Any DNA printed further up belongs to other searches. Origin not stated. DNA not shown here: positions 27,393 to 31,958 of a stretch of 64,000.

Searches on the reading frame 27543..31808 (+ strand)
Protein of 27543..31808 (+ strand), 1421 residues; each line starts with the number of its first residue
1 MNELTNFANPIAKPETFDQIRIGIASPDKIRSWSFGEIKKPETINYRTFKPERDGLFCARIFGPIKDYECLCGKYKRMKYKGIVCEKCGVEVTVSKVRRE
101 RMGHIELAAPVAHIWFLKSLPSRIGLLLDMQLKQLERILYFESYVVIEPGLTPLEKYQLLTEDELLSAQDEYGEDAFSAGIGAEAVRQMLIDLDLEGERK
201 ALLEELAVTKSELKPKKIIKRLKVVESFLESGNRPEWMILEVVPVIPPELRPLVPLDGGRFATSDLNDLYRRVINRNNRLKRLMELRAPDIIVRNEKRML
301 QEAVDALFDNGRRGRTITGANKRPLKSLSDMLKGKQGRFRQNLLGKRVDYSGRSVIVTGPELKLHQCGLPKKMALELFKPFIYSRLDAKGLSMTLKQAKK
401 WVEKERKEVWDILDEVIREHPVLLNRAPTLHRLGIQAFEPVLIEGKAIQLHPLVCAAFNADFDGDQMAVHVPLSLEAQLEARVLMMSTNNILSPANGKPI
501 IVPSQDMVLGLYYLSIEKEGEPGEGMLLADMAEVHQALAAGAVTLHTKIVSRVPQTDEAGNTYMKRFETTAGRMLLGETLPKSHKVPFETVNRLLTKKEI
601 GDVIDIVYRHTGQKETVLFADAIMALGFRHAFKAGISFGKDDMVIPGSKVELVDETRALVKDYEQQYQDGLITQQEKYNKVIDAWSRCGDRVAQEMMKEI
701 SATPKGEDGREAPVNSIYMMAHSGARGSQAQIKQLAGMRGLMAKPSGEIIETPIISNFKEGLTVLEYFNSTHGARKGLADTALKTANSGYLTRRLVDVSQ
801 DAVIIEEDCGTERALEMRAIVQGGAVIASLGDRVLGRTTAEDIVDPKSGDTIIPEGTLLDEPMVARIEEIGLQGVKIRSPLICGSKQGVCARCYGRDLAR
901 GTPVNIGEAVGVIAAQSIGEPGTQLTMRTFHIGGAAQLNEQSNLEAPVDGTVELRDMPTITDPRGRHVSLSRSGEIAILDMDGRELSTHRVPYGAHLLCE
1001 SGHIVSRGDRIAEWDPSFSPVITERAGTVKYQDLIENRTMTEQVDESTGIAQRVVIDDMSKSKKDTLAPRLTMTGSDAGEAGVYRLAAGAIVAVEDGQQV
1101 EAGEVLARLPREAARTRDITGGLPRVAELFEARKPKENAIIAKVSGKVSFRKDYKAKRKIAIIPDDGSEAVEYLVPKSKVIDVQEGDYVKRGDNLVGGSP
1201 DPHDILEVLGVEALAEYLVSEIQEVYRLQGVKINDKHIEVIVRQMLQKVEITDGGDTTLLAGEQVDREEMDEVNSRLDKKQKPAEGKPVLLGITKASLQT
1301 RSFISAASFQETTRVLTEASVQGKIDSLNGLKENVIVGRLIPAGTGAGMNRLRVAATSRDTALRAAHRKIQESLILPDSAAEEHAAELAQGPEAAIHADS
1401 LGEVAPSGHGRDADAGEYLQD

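Call 26: search_protein_families(library=pfam, proteins=[window:27543-31808:+], max_evalue=0.001)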
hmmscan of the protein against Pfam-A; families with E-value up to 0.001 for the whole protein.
window:27543-31808:+ (1421 aa): 9 families
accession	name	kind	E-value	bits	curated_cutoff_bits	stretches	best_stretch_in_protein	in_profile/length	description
PF04997.17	RNA_pol_Rpb1_1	-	6.9e-86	288.8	39.7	1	15-343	2-312/312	RNA polymerase Rpb1, domain 1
PF04998.22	RNA_pol_Rpb1_5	-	2.3e-73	247.4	28.5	1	761-1299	1-265/267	RNA polymerase Rpb1, domain 5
PF00623.25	RNA_pol_Rpb1_2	-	3e-38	132.1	25.3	1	345-486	1-165/166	RNA polymerase Rpb1, domain 2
PF04983.23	RNA_pol_Rpb1_3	-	1.3e-29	103.6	28.9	1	490-643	1-162/162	RNA polymerase Rpb1, domain 3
PF05000.22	RNA_pol_Rpb1_4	-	2.9e-20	72.6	24.8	1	672-758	1-106/107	RNA polymerase Rpb1, domain 4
PF21668.3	RPOC_hybrid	-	1.8e-05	24.9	27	0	936-1013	2-68/102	DNA-directed RNA polymerase subunit beta', hybrid domain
PF01551.29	Peptidase_M23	-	8.1e-05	23.2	28.7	0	1134-1194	10-68/96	Peptidase family M23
PF01333.25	Apocytochr_F_C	-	0.00011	22.7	30.4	0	1139-1195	4-60/118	Apocytochrome F, C-terminal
PF13533.13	Biotin_lipoyl_2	-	0.00022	21.4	29.8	0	1092-1109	14-31/32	Biotin-lipoyl like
